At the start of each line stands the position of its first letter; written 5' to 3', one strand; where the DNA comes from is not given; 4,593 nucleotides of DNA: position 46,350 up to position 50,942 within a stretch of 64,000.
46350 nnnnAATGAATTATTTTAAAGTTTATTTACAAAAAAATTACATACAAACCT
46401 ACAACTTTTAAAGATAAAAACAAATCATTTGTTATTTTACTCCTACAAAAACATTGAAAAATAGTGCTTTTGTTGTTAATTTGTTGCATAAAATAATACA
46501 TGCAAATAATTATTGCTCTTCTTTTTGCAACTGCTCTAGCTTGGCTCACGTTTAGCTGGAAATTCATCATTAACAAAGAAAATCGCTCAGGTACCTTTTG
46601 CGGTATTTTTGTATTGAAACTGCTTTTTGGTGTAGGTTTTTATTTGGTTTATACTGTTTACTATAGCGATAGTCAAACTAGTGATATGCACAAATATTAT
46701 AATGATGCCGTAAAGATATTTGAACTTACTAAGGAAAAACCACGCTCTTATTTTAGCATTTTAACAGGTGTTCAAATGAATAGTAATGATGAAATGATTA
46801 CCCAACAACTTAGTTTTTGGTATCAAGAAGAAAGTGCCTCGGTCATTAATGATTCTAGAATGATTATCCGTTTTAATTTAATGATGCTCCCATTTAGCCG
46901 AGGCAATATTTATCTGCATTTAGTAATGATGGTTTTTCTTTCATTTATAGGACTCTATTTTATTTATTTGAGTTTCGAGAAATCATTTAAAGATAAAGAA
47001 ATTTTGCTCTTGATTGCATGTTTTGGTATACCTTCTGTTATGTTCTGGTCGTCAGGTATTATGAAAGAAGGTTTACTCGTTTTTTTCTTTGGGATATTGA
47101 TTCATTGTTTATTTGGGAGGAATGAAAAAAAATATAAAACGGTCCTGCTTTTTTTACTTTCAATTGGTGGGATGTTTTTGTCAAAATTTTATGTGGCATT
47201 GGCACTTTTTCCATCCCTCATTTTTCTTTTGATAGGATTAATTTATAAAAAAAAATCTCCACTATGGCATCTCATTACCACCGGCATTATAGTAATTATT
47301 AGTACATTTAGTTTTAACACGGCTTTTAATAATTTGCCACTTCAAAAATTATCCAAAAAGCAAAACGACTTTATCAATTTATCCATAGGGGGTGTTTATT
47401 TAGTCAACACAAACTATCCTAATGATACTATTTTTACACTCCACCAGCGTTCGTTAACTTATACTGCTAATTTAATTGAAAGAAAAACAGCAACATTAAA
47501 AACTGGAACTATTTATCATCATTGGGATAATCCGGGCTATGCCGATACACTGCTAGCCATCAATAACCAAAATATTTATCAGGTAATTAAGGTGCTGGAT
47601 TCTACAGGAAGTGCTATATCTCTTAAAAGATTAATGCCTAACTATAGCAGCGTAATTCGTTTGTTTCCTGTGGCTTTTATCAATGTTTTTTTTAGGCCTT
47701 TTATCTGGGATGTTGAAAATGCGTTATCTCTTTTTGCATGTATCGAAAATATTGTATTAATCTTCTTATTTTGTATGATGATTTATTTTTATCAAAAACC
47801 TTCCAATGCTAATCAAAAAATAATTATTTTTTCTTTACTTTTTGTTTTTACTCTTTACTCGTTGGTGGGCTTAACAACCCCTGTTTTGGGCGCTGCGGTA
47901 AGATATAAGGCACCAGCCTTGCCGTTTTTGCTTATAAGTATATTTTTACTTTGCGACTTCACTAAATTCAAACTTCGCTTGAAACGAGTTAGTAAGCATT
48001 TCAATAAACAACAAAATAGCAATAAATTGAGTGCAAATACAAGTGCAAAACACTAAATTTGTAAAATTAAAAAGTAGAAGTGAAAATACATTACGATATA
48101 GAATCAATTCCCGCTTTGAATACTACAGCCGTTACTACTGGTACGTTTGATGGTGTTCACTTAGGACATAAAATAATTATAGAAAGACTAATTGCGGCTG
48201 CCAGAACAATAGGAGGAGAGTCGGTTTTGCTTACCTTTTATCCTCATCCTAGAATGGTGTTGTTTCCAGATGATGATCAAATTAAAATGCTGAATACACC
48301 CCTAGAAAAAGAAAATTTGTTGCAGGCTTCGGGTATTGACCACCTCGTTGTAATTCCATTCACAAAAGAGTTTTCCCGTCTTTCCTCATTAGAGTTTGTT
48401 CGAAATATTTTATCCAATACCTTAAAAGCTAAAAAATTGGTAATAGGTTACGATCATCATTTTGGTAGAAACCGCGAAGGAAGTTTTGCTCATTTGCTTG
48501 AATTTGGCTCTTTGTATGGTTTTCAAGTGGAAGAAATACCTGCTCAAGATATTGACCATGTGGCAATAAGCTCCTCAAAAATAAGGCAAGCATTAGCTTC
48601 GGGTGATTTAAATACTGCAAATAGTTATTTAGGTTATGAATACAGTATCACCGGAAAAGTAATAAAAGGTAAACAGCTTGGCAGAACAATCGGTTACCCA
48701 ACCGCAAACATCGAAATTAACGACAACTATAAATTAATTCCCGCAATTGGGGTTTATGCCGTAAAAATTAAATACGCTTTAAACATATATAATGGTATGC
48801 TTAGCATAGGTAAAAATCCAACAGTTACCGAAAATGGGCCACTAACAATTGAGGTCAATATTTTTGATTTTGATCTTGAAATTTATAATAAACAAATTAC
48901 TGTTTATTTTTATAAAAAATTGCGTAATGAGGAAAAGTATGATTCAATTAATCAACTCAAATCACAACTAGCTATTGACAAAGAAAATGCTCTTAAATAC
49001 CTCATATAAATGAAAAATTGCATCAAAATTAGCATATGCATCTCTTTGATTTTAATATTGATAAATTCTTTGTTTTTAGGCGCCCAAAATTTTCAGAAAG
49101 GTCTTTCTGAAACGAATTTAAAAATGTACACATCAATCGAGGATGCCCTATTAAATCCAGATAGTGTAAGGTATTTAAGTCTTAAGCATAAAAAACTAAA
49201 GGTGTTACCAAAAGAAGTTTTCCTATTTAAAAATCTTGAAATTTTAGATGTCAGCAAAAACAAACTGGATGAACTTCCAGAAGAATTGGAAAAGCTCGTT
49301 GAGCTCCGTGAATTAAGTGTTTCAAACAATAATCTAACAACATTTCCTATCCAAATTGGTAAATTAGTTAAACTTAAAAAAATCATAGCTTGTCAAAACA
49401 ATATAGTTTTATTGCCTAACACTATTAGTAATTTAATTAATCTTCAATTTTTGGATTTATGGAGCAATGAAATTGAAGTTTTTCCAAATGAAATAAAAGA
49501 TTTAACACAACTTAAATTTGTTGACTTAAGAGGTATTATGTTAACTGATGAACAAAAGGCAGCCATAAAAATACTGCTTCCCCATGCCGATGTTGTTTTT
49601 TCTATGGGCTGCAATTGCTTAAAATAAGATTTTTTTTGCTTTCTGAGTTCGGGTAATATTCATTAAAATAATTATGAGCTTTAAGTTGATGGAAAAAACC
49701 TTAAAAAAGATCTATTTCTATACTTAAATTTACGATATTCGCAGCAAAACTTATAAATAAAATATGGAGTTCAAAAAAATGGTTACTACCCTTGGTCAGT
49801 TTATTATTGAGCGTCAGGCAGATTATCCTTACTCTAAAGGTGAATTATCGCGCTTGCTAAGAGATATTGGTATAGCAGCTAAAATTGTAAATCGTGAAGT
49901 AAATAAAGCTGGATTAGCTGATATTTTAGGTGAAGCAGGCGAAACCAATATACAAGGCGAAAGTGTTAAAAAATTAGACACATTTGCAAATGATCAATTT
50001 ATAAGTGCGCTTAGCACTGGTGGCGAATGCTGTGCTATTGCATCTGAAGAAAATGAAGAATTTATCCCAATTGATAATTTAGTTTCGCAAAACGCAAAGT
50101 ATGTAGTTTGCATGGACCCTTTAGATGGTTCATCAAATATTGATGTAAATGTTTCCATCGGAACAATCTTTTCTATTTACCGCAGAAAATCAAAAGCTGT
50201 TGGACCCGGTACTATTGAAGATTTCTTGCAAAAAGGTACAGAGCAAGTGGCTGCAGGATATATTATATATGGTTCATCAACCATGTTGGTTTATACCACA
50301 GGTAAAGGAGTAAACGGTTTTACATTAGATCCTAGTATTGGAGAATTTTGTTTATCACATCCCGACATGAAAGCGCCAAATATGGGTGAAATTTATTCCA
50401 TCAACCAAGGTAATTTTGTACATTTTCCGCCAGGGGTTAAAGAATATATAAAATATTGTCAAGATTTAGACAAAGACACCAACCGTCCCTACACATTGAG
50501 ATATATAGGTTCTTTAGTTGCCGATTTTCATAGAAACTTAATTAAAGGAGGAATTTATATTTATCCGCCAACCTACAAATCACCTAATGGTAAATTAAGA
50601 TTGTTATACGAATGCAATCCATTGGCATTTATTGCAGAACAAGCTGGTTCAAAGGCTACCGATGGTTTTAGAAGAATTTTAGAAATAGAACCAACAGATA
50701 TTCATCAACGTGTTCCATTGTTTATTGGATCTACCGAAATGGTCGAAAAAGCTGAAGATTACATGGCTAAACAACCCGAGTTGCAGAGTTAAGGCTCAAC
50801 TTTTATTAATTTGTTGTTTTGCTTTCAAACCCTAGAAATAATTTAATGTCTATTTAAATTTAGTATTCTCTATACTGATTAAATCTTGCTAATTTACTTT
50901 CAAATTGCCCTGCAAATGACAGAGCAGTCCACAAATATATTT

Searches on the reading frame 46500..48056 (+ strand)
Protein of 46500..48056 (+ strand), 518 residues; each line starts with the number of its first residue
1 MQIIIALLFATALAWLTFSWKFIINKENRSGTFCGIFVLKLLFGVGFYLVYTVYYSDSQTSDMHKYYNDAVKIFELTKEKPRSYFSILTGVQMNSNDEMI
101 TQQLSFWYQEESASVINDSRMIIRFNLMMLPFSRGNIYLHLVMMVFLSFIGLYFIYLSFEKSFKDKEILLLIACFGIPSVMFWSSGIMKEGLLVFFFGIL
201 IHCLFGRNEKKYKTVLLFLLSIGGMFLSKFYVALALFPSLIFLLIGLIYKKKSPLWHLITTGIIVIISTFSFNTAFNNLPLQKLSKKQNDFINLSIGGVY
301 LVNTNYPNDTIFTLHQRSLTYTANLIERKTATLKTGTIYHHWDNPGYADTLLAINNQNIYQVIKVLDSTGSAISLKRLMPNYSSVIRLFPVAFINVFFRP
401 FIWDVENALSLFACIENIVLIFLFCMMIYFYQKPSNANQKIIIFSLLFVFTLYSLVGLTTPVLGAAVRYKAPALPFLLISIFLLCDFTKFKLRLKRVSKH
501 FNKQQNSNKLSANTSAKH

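Call 105: search_protein_families(library=pfam, proteins=[window:46500-48056:+], max_evalue=0.00001)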
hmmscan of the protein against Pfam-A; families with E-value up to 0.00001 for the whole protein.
window:46500-48056:+ (518 aa): 1 family
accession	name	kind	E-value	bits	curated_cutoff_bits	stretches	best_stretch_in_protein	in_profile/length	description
PF13231.12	PMT_2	-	6.3e-06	26.9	26.1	1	144-269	28-156/160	Dolichyl-phosphate-mannose-protein mannosyltransferase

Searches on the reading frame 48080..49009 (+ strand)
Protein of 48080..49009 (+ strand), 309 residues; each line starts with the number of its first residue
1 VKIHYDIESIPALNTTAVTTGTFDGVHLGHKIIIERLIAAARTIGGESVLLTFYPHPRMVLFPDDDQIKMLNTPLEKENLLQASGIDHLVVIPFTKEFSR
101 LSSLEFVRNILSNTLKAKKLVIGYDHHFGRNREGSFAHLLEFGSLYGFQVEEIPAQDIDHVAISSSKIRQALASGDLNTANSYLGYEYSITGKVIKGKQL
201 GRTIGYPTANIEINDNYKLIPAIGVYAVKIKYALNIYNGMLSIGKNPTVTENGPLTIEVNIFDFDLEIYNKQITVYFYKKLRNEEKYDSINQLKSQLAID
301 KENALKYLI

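Call 105: search_protein_families(library=pfam, proteins=[window:48080-49009:+], max_evalue=0.00001)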
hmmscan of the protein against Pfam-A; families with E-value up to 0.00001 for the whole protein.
window:48080-49009:+ (309 aa): 3 families
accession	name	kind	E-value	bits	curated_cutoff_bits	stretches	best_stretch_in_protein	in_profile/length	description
PF06574.18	FAD_syn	-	1.9e-45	154.9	27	1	13-166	5-157/158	FAD synthetase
PF01687.23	Flavokinase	-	1.5e-41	141.9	19.6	1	184-308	1-124/124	Riboflavin kinase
PF01467.32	CTP_transf_like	-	1.5e-06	28.8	21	1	19-170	2-132/133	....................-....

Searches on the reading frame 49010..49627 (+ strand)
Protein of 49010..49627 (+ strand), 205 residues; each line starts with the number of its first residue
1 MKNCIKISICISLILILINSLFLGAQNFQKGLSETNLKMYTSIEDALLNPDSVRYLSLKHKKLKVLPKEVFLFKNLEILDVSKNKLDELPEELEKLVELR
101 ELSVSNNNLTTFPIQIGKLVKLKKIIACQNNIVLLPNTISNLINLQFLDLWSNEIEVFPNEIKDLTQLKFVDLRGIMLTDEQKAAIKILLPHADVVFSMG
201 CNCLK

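Call 105: search_protein_families(library=pfam, proteins=[window:49010-49627:+], max_evalue=0.00001)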
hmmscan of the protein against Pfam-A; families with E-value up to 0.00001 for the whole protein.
window:49010-49627:+ (205 aa): 4 families
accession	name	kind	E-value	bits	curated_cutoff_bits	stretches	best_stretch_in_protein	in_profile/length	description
PF23598.1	LRR_14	-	4.4e-17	62.3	40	2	53-125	49-119/353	Leucine-rich repeat region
PF13855.12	LRR_8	-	6.1e-15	55.2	27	1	52-109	2-61/61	Leucine rich repeat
PF12799.13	LRR_4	-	1.9e-13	50.6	27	0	144-175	2-32/44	Leucine Rich repeats (2 copies)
PF00560.39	LRR_1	-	1.8e-10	39.3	20.6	0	75-96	1-23/23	Leucine Rich Repeat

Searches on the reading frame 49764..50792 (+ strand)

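Call 105: search_protein_families(library=pfam, proteins=[window:49764-50792:+], max_evalue=0.00001)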
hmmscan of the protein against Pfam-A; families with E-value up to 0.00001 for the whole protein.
window:49764-50792:+ (342 aa): 2 families
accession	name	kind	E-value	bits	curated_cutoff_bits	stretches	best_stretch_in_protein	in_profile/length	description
PF00316.25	FBPase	-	3.7e-78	262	34.8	1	9-200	2-191/191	Fructose-1-6-bisphosphatase, N-terminal domain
PF18913.5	FBPase_C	-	3e-47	160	27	1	205-334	2-126/127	Fructose-1-6-bisphosphatase, C-terminal domain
